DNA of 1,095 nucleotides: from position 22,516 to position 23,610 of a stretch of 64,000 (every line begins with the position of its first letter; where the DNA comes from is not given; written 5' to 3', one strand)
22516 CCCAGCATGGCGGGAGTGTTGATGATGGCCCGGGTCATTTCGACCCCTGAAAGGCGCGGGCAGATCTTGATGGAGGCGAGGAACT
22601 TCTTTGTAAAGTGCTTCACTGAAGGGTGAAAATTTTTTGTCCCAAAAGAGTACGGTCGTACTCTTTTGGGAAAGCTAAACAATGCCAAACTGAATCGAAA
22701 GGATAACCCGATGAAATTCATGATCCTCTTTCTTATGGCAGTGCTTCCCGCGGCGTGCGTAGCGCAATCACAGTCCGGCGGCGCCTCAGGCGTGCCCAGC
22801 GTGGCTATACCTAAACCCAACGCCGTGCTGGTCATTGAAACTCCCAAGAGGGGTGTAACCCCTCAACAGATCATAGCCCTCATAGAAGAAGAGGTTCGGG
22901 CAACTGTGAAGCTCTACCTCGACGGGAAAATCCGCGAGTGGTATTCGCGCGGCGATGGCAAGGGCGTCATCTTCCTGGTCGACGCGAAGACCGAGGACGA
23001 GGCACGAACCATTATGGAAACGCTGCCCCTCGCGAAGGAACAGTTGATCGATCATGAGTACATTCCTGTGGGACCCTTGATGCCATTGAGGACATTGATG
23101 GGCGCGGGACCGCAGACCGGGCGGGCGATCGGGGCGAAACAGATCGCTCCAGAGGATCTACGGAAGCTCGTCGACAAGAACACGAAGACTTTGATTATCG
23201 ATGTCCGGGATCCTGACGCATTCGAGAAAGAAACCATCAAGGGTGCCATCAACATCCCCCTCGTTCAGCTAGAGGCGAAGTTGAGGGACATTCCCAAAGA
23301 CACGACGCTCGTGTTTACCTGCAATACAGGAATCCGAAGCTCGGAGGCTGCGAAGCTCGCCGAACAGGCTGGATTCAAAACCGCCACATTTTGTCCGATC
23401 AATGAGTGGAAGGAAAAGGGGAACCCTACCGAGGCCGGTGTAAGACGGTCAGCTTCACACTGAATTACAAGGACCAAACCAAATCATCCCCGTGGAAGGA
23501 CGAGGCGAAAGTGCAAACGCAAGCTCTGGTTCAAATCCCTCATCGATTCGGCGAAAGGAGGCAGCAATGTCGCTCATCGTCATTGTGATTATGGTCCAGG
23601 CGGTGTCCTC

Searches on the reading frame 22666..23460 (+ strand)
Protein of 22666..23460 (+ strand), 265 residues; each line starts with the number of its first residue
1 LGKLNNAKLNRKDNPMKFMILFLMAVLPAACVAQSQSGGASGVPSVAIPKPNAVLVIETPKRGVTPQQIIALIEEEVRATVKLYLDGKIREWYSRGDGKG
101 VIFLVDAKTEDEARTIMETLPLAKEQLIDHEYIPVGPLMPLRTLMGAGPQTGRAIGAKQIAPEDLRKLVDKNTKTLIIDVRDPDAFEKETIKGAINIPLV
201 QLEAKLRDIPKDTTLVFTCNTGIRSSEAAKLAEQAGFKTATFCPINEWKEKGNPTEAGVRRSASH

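Call 26: search_protein_families(library=pfam, proteins=[window:22666-23460:+], max_evalue=0.0001)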
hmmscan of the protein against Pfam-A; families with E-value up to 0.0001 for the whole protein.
window:22666-23460:+ (265 aa): 1 family
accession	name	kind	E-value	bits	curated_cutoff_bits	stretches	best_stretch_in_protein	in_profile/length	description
PF00581.25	Rhodanese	-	1.2e-16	61.4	22.2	1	162-239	2-88/102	Rhodanese-like domain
